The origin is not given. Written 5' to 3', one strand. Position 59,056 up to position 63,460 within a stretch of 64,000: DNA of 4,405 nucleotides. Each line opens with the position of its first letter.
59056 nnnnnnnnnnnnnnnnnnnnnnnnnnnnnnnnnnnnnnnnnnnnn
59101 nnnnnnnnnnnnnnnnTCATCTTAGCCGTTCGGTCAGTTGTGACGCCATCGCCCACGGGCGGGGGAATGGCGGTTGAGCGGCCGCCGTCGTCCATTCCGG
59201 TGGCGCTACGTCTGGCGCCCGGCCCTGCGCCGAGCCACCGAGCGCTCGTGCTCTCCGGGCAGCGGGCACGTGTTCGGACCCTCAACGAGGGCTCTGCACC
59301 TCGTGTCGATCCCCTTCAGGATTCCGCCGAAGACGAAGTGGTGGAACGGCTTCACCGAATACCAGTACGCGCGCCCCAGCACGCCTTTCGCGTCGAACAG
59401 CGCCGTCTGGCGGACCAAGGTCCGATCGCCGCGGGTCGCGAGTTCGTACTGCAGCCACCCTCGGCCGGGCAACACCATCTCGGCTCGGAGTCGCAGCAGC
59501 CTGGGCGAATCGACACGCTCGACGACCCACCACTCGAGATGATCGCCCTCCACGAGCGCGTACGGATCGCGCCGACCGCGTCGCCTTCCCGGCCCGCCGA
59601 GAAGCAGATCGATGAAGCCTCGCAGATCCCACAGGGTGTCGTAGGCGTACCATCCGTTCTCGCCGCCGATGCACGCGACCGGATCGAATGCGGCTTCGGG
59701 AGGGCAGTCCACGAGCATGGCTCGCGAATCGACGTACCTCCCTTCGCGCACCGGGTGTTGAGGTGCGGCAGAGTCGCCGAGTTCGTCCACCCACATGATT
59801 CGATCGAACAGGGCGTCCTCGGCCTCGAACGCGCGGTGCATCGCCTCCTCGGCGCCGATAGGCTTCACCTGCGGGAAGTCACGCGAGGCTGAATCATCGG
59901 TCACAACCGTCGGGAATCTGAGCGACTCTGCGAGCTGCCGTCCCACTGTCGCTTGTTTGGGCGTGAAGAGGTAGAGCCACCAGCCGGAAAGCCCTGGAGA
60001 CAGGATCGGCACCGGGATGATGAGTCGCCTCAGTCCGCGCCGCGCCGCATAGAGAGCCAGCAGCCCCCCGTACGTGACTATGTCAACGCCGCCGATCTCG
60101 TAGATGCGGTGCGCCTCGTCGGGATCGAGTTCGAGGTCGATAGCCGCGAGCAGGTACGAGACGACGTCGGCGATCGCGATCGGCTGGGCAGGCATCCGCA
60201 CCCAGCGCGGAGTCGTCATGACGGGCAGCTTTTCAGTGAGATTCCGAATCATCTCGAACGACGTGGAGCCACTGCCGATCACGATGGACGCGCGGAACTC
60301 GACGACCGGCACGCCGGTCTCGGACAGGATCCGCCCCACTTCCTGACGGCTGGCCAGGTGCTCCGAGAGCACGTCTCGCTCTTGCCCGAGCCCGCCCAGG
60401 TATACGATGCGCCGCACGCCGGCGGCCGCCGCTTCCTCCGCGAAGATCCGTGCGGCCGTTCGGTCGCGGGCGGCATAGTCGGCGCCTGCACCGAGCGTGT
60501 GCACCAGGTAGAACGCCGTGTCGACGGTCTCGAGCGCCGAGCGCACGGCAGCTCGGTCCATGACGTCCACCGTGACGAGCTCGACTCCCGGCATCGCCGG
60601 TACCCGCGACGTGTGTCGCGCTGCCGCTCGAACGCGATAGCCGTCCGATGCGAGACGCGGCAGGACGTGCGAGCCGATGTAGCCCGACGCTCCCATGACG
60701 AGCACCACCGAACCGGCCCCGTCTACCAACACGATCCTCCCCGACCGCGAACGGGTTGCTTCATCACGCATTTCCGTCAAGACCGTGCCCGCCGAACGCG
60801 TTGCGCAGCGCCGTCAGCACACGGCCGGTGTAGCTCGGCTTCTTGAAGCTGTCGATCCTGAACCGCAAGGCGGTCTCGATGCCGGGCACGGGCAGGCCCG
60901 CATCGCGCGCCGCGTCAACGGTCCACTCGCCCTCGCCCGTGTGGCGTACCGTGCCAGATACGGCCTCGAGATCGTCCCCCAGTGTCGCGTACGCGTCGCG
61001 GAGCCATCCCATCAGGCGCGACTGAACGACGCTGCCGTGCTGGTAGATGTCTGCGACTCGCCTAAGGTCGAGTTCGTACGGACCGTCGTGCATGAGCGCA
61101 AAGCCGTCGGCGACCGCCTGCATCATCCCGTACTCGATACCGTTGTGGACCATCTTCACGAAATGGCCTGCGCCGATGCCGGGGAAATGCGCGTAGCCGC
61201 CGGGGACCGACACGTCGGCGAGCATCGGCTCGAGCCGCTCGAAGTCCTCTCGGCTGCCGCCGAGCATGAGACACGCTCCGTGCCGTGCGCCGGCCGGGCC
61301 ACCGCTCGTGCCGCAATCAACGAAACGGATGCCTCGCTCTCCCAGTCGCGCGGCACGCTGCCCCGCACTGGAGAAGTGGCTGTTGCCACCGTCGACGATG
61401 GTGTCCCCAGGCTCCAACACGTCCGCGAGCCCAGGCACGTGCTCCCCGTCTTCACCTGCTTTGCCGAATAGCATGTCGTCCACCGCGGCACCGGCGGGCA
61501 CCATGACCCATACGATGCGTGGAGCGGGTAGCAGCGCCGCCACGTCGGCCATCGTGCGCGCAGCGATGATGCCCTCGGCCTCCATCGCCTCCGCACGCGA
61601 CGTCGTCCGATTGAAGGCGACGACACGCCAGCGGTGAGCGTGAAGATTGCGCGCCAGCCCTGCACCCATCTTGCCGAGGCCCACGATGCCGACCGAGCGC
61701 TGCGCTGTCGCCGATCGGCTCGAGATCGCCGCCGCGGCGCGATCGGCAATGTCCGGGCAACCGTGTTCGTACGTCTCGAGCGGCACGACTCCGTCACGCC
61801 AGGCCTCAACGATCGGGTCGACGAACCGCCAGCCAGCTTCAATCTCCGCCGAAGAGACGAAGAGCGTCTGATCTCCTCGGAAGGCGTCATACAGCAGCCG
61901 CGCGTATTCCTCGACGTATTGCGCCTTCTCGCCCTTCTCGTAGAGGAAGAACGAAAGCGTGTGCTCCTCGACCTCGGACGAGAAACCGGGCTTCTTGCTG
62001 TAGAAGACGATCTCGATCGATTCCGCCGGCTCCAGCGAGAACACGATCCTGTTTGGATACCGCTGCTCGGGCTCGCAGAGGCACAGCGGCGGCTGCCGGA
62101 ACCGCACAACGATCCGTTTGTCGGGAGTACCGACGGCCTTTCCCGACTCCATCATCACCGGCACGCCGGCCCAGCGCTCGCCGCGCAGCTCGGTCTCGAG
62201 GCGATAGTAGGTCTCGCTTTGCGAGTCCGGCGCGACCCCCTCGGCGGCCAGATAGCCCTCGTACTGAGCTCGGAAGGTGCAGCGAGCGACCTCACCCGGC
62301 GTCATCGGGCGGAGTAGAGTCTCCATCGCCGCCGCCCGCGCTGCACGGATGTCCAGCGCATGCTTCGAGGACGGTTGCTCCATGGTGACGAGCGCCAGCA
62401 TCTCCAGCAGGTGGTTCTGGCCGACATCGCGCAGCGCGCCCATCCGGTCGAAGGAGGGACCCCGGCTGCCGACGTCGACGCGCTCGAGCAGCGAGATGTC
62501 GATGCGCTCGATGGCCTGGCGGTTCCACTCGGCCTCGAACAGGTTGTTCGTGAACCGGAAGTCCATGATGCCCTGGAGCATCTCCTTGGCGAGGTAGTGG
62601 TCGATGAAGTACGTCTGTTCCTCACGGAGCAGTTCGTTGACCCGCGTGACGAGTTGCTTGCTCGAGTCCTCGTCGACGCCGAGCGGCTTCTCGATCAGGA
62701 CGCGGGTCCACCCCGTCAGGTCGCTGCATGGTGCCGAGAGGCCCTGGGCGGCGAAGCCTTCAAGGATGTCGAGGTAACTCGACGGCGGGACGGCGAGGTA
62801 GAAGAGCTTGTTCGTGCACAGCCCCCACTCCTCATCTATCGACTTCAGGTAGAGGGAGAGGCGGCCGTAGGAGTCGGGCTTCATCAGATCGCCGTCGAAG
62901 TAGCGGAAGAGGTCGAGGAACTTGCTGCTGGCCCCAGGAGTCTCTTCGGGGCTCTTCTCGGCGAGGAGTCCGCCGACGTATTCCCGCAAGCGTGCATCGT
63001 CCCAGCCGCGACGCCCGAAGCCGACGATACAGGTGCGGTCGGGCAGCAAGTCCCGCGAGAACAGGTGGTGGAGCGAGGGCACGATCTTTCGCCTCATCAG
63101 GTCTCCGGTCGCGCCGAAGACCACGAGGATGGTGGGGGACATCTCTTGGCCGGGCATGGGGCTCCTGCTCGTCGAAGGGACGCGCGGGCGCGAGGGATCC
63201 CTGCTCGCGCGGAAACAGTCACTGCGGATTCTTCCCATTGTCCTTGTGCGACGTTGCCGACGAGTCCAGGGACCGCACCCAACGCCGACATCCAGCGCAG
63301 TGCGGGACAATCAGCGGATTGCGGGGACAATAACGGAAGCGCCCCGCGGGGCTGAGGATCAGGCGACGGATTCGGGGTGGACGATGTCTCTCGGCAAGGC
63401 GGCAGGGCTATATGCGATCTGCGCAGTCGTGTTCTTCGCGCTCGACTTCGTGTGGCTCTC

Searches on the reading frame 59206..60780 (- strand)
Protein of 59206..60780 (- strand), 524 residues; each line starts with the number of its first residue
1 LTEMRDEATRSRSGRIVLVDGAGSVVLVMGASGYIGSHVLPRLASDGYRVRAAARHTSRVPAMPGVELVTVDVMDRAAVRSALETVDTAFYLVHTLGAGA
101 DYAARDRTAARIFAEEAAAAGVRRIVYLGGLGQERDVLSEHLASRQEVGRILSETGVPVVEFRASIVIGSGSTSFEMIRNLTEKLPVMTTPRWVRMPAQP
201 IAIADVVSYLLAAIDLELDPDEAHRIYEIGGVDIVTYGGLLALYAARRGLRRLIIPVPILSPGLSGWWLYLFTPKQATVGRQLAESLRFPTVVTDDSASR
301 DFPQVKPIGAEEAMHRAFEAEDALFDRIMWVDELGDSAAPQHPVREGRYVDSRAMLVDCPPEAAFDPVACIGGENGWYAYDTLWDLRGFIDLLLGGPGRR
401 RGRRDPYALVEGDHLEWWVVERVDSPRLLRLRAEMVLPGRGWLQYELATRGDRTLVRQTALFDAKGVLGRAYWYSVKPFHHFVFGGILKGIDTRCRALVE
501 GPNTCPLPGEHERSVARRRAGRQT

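Call 92: search_protein_families(library=pfam, proteins=[window:59206-60780:-], max_evalue=0.00001)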
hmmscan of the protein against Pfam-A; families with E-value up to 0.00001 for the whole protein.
window:59206-60780:- (524 aa): 4 families
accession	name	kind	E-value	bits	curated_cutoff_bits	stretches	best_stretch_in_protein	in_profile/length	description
PF11066.14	DUF2867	-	2.3e-30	106.2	27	1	348-485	6-140/142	Protein of unknown function (DUF2867)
PF13460.12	NAD_binding_10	-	4.6e-17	62.9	27.2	1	30-141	1-109/184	NAD(P)H-binding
PF05368.20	NmrA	-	1.2e-14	55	27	1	24-215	3-204/298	NmrA-like family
PF01370.27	Epimerase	-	1.3e-11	44.8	20.9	1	26-127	1-112/240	NAD dependent epimerase/dehydratase family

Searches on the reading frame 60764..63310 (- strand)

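Call 92: search_protein_families(library=pfam, proteins=[window:60764-63310:-], max_evalue=0.00001)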
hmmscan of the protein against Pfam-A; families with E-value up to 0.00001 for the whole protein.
window:60764-63310:- (848 aa): 6 families
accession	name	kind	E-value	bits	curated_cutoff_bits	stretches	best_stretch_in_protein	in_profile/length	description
PF02781.21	G6PD_C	-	1.4e-71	241.4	27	1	250-518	2-278/296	Glucose-6-phosphate dehydrogenase, C-terminal domain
PF00479.28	G6PD_N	-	1.7e-46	159.6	22.1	1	63-246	1-182/183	Glucose-6-phosphate dehydrogenase, NAD binding domain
PF03446.21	NAD_binding_2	-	1.6e-40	139.2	21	1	540-701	2-153/161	NAD binding domain of 6-phosphogluconate dehydrogenase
PF00393.24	6PGD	-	5.9e-18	65.7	27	1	715-824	1-116/290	6-phosphogluconate dehydrogenase, C-terminal domain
PF02826.25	2-Hacid_dh_C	-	1.8e-06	27.9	25.1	1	535-613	34-108/178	D-isomer specific 2-hydroxyacid dehydrogenase, NAD binding domain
PF01488.26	Shikimate_DH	-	4.4e-06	27.3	24.3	1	534-599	9-78/138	Shikimate / quinate 5-dehydrogenase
